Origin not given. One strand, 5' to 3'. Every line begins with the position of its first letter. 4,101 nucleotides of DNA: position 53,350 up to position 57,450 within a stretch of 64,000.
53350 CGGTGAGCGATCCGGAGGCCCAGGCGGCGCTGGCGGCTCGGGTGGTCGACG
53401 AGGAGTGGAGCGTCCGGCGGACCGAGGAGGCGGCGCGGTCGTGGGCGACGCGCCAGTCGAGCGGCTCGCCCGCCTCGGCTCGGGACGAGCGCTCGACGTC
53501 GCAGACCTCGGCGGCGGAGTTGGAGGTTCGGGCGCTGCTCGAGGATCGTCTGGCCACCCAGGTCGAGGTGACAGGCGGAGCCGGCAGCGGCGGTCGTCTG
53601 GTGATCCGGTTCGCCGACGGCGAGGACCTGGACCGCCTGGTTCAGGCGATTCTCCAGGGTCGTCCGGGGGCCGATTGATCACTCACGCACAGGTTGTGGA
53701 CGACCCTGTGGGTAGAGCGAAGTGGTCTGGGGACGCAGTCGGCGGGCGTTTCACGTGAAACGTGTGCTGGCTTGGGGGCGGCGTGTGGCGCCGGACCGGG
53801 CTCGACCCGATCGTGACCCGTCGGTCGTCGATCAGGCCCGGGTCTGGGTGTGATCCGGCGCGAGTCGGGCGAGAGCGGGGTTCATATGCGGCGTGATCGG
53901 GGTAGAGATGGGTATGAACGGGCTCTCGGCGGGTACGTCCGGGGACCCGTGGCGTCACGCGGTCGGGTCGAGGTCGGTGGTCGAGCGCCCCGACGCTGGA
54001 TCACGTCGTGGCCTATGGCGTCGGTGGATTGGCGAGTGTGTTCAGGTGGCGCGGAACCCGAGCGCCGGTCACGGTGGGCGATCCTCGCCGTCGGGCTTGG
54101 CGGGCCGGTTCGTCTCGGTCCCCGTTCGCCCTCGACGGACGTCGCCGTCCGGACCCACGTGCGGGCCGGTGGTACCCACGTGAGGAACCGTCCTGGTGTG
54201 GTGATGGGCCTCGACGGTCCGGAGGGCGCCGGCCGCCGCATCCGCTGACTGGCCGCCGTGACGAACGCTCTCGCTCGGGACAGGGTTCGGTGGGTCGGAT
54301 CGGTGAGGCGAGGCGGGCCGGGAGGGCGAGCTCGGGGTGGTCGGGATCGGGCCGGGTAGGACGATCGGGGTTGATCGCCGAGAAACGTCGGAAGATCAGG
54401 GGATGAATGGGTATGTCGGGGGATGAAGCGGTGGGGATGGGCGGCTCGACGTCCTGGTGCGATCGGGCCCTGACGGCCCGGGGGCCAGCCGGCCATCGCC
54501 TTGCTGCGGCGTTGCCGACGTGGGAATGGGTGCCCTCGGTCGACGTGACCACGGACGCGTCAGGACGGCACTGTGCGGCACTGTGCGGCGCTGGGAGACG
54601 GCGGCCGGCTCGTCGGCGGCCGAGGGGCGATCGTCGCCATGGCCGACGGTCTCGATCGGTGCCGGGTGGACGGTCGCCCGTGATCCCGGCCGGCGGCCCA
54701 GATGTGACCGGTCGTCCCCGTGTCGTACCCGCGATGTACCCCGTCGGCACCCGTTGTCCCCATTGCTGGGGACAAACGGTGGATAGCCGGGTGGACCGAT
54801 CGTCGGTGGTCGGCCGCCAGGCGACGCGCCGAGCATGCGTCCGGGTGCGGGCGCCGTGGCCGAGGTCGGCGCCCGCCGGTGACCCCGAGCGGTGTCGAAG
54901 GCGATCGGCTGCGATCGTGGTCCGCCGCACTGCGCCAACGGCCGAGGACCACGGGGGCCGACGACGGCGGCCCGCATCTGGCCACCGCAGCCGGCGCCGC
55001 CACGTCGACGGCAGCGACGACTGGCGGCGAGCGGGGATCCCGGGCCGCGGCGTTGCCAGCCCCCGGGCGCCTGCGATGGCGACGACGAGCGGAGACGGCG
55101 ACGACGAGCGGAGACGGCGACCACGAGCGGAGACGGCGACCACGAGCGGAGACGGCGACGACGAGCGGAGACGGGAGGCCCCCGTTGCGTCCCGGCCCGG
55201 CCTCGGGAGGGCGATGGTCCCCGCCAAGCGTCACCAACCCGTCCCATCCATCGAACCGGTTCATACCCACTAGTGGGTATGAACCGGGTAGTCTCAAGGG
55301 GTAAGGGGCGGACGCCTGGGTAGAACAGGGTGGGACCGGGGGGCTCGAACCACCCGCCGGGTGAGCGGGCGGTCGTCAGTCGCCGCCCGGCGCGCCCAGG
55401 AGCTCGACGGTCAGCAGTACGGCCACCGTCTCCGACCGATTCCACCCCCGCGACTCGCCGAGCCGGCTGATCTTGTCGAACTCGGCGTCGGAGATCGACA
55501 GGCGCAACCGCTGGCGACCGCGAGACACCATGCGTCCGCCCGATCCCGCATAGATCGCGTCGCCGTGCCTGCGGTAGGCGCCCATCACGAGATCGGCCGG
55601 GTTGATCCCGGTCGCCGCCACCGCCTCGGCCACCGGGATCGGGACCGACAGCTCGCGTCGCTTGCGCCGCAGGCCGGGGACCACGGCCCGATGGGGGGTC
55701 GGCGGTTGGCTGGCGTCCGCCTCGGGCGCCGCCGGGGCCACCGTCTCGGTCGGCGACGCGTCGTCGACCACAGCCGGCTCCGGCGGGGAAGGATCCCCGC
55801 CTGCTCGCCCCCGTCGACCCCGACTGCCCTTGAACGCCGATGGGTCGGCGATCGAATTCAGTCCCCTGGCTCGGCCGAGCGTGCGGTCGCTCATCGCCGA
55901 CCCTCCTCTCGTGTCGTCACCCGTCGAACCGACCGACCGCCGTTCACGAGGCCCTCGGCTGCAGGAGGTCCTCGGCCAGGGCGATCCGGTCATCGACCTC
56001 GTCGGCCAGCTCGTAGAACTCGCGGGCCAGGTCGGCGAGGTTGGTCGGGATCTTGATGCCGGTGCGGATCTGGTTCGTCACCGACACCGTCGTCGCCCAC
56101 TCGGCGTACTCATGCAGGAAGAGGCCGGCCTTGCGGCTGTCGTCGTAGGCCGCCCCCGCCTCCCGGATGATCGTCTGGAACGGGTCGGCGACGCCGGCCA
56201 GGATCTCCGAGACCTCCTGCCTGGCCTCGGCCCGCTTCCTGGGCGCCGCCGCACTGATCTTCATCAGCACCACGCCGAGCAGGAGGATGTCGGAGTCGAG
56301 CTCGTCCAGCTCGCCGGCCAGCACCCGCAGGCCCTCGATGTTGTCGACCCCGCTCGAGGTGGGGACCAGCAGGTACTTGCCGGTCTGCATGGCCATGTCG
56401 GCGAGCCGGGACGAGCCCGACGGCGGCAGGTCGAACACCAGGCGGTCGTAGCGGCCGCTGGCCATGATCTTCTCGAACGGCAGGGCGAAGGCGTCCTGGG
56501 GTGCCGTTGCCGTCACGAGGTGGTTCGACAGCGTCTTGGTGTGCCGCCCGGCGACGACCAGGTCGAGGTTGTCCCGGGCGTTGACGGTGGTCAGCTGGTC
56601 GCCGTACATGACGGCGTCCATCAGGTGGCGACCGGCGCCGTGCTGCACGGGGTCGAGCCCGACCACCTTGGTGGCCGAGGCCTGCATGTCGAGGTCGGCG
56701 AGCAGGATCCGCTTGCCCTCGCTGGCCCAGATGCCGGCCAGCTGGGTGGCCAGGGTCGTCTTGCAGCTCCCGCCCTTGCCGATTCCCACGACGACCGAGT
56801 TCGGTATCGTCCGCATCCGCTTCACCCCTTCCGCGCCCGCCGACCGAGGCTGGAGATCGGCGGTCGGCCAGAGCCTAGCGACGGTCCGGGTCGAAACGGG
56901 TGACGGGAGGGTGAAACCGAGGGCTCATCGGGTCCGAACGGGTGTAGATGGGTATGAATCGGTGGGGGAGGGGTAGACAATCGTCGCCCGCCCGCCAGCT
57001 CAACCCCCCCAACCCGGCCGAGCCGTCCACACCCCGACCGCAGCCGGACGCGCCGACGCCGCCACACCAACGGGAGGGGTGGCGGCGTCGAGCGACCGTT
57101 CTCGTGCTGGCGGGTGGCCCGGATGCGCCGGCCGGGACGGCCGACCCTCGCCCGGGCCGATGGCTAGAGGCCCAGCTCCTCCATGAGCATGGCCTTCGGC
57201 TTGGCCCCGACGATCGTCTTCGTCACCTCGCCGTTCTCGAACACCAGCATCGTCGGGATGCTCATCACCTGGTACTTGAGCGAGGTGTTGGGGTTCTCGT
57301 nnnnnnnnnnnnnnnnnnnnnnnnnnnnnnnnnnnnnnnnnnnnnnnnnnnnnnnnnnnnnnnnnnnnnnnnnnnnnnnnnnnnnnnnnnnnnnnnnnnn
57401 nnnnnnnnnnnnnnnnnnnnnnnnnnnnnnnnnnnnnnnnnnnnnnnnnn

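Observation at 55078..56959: Second, plasmid-type partition cassette (ParA-like ATPase + RHH protein) with iterons and a palindromic site family, inserted between chromosomal parB and trxA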

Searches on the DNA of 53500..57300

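Call 66: search_rna_families(source=window, start=53500, end=57300, threshold=evalue, max_evalue=1)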
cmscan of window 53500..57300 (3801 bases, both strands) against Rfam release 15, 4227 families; matches with E-value up to 1: 0.
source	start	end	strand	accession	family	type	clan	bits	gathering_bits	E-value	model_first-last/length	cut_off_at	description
